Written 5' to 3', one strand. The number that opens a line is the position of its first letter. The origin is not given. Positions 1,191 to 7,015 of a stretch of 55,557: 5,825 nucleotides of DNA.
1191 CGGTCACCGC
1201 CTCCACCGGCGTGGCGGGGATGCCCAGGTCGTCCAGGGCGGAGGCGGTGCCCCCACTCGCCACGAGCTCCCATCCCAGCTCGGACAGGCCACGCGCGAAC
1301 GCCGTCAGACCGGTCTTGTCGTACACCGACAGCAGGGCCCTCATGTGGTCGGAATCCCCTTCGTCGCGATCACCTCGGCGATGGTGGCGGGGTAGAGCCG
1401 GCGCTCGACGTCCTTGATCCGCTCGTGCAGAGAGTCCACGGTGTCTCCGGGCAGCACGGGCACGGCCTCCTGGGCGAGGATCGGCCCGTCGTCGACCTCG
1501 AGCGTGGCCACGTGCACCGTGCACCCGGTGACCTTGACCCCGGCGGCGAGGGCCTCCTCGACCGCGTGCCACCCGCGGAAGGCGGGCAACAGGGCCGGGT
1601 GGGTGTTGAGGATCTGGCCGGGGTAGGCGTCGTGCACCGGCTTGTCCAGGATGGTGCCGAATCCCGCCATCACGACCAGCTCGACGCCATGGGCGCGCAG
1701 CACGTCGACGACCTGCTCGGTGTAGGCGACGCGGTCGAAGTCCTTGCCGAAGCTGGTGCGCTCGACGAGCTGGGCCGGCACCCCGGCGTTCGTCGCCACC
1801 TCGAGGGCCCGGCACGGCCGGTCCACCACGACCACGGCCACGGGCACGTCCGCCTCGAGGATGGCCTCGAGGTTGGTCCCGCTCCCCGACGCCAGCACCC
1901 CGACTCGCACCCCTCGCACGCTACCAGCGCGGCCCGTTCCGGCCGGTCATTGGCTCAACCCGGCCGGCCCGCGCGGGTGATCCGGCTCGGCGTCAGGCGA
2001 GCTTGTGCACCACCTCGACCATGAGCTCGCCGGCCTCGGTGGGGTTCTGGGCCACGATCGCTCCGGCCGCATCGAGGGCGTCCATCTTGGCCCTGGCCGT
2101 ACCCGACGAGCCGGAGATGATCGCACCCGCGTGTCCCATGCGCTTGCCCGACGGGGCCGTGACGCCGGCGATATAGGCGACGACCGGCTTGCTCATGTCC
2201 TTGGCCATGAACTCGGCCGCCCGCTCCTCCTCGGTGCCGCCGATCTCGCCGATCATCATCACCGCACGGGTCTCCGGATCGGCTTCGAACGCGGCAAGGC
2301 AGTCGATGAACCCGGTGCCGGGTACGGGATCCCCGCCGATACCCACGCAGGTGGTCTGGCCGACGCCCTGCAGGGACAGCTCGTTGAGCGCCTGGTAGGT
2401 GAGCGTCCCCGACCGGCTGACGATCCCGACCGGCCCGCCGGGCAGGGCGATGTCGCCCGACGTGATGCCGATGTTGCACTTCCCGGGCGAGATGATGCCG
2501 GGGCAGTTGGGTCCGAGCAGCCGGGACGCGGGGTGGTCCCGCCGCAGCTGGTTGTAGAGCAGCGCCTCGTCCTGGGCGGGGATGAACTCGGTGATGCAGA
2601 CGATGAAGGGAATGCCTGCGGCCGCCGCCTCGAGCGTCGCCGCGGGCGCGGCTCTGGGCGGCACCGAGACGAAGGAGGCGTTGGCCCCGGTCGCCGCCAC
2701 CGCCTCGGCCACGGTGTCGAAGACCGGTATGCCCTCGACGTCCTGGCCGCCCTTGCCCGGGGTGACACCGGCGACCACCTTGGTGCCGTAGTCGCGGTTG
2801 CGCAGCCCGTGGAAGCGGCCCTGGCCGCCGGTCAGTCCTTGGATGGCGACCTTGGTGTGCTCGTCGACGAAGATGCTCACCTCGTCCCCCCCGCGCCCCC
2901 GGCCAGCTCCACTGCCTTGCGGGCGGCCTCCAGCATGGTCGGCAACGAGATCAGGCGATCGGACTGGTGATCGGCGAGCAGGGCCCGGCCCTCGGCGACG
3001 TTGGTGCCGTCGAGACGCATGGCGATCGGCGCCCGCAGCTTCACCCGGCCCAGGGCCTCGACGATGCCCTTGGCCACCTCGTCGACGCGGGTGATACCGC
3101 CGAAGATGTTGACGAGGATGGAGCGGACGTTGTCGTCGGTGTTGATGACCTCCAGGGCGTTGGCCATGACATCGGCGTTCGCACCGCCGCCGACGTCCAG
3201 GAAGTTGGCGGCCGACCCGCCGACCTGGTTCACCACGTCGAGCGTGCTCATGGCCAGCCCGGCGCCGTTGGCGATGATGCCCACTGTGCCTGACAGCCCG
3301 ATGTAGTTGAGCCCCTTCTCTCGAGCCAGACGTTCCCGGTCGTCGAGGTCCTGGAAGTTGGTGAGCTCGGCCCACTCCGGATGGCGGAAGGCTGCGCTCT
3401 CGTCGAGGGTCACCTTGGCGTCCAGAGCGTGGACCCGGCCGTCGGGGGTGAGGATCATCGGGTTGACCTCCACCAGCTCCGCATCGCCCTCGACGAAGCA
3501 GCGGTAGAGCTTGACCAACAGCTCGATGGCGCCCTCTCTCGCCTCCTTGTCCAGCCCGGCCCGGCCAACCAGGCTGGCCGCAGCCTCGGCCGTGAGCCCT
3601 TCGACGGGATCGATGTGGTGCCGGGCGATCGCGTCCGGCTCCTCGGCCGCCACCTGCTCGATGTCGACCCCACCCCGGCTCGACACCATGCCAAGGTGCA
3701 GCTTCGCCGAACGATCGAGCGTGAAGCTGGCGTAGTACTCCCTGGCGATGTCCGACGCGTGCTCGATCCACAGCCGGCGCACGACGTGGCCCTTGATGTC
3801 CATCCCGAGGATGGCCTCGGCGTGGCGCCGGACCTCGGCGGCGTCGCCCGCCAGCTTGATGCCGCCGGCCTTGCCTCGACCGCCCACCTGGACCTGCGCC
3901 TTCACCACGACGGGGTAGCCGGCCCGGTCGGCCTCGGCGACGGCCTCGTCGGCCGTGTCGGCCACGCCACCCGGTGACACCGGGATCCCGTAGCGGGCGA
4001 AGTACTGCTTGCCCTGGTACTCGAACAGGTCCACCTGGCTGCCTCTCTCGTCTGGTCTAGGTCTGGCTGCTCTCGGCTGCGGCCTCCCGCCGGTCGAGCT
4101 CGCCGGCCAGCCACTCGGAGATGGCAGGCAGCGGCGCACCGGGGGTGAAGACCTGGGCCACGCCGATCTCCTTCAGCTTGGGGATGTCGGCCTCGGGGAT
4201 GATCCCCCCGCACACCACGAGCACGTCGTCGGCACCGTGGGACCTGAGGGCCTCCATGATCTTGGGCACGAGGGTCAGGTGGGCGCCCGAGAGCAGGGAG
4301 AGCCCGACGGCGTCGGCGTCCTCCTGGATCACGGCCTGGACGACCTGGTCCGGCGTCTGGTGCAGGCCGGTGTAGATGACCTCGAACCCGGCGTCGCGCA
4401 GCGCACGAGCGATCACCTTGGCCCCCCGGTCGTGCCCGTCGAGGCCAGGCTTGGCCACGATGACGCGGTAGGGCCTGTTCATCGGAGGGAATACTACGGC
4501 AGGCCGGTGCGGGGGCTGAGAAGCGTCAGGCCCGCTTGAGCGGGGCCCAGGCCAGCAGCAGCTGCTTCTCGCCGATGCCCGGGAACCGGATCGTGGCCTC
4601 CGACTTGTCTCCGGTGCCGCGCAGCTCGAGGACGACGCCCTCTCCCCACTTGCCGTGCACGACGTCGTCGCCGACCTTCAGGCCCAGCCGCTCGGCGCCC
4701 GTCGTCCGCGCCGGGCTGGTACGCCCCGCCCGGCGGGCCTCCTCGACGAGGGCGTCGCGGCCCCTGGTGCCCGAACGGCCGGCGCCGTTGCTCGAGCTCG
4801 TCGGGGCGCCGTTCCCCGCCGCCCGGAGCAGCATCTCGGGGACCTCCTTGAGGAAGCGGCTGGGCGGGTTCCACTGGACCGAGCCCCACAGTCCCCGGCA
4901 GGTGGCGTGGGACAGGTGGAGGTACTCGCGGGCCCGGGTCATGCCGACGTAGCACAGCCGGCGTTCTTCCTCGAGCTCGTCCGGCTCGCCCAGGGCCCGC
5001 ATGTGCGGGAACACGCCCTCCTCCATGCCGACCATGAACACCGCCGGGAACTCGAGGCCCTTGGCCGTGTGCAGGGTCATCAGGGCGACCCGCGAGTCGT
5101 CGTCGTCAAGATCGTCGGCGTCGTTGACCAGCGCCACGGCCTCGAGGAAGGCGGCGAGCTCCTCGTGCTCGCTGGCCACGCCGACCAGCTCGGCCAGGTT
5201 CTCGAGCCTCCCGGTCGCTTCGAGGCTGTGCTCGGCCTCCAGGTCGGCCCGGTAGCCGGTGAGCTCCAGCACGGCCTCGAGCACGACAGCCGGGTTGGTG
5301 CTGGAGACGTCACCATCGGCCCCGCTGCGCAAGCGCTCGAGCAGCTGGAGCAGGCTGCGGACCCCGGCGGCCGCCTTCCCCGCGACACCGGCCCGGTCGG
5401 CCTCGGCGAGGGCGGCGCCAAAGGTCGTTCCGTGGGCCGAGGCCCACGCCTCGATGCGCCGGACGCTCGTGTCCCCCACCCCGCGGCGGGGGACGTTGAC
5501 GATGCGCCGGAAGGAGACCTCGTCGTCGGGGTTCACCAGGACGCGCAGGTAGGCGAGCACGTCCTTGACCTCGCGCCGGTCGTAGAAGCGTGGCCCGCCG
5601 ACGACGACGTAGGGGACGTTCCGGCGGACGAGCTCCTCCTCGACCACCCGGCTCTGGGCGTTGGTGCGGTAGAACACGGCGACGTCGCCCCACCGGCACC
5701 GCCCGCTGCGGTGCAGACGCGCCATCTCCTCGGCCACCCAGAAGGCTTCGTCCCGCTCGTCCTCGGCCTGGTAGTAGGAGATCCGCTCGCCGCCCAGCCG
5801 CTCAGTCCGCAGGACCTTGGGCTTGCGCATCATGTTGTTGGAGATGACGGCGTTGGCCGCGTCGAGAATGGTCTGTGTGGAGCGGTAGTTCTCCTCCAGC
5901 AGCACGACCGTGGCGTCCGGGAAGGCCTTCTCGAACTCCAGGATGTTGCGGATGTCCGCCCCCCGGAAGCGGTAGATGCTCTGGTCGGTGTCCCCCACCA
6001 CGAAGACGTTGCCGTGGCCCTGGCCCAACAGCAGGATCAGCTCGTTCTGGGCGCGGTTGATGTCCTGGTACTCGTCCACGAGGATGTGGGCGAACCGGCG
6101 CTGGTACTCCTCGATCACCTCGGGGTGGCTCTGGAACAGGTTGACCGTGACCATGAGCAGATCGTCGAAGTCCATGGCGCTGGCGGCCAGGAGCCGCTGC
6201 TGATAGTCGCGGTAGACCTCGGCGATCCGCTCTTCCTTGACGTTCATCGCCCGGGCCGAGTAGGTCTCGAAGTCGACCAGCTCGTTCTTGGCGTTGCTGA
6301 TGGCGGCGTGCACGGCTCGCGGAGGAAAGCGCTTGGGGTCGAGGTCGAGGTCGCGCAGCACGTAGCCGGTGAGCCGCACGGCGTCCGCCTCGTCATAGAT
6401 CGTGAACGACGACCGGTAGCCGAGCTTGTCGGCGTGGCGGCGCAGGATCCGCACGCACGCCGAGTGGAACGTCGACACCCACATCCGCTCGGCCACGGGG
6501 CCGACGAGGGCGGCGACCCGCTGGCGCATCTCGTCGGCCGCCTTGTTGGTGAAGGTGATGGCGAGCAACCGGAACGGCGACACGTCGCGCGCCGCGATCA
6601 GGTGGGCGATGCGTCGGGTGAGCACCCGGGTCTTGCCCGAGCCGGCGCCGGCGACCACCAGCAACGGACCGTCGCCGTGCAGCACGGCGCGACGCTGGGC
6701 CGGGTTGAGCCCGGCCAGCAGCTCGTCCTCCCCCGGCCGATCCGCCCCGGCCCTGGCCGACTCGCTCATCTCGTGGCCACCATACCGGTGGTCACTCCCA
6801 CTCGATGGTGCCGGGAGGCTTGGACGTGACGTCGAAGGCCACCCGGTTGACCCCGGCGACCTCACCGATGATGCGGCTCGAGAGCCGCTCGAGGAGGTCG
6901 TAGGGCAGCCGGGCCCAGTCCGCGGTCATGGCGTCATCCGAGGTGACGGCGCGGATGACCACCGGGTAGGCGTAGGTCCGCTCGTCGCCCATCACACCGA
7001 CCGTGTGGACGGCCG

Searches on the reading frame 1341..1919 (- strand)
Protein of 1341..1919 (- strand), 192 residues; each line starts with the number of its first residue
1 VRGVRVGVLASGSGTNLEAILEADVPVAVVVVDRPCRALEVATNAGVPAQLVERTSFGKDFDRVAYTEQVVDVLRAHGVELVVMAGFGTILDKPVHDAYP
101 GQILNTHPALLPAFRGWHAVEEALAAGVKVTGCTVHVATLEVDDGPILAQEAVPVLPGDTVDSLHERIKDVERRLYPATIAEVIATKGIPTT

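Call 44: search_protein_families(library=pfam, proteins=[window:1341-1919:-])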
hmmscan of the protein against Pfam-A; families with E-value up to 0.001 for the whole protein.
window:1341-1919:- (192 aa): 1 family
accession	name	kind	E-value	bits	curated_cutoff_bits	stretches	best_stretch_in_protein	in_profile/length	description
PF00551.24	Formyl_trans_N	-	2.4e-42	145.2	26.1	1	5-180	2-181/181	Formyl transferase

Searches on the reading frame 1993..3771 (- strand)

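Call 47: search_protein_families(library=pfam, proteins=[window:1993-3771:-])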
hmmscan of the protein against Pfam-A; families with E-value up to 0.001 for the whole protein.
window:1993-3771:- (592 aa): 3 families
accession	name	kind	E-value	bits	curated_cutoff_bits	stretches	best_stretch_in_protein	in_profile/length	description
PF02629.25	CoA_binding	-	1.8e-25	89.9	22.3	1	303-395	1-96/97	CoA binding domain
PF00549.24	Ligase_CoA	-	2.1e-23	83.3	24.5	1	451-572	1-128/128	CoA-ligase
PF13607.11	Succ_CoA_lig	-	1.6e-11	44.6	27.4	1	446-580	2-131/138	Succinyl-CoA ligase like flavodoxin domain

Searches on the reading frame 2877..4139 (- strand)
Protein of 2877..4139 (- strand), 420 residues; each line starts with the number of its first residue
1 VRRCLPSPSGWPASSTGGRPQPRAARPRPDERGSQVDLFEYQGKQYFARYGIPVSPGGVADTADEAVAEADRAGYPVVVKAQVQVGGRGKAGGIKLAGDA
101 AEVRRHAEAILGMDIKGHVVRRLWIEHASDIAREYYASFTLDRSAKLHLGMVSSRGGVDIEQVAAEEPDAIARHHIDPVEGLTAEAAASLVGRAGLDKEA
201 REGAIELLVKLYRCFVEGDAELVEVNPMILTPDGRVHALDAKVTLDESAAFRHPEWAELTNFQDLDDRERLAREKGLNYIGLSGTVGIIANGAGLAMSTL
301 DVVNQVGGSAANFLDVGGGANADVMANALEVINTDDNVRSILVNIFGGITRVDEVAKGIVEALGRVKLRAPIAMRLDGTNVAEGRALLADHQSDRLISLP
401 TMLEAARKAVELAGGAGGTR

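Call 44: search_protein_families(library=pfam, proteins=[window:2877-4139:-])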
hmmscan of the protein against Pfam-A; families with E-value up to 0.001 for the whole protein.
window:2877-4139:- (420 aa): 5 families
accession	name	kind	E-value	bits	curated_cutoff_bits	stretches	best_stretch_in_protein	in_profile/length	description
PF08442.15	ATP-grasp_2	-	6.6e-62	209.2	29.5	1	38-229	2-201/202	ATP-grasp domain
PF00549.24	Ligase_CoA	-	1.5e-19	70.8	24.5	1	290-393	2-112/128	CoA-ligase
PF24948.1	Citrate_synth_N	-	3.8e-13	49.8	83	1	76-252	53-227/232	ATP-citrate synthase ATP-grasp domain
PF13549.11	ATP-grasp_5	-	2.2e-12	47.3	27.6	1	37-245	9-221/221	ATP-grasp domain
PF02786.22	CPSase_L_D2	-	4.8e-07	29.9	19.8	1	44-109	6-69/211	Carbamoyl-phosphate synthase L chain, ATP binding domain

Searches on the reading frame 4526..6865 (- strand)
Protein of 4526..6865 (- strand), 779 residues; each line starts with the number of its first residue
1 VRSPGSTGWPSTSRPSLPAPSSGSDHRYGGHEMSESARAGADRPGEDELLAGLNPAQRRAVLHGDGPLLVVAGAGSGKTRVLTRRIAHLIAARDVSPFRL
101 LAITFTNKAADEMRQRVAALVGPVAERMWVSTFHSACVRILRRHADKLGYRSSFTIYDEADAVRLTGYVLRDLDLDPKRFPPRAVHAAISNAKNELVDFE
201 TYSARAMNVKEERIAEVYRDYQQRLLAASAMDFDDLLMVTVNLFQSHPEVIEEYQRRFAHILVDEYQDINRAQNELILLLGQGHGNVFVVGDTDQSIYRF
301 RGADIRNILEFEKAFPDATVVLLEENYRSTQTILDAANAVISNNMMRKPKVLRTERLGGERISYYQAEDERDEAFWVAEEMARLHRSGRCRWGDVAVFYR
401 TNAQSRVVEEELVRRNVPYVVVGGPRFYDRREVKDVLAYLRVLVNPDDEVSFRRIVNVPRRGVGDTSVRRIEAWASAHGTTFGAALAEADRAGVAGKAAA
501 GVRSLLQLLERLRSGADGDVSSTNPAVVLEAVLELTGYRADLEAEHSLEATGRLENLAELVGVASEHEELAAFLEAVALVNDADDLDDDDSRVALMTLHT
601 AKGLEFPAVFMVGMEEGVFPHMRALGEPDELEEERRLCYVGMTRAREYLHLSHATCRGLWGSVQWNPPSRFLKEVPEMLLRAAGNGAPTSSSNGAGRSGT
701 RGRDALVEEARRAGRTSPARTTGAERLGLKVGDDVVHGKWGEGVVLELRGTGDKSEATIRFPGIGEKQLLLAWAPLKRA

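Call 44: search_protein_families(library=pfam, proteins=[window:4526-6865:-])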
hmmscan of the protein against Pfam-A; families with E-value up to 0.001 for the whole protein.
window:4526-6865:- (779 aa): 8 families
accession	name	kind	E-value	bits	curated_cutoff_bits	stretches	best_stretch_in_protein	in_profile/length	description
PF00580.27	UvrD-helicase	-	6.1e-91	305.3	23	1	53-316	1-271/271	UvrD/REP helicase N-terminal domain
PF13361.12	UvrD_C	-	1.3e-72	245.6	25.6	2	322-471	2-150/350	UvrD-like helicase C-terminal domain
PF13245.12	AAA_19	-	4.2e-23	82.4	25.1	1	57-301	1-134/134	AAA domain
PF21196.3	PcrA_UvrD_tudor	-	1.6e-13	50.7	23.9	1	731-777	1-47/48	PcrA/UvrD tudor domain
PF13538.12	UvrD_C_2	-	3.1e-10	40.2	27.4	1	594-651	3-51/52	UvrD-like helicase C-terminal domain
PF01443.25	Viral_helicase1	-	8.3e-07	29.5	21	0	256-303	58-104/228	Viral superfamily 1 RNA helicase core domain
PF13604.12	AAA_30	-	6.1e-06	26.5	27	1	53-128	2-77/191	AAA domain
PF13401.12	AAA_22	-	8.7e-05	23.3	27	0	64-173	4-104/130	AAA domain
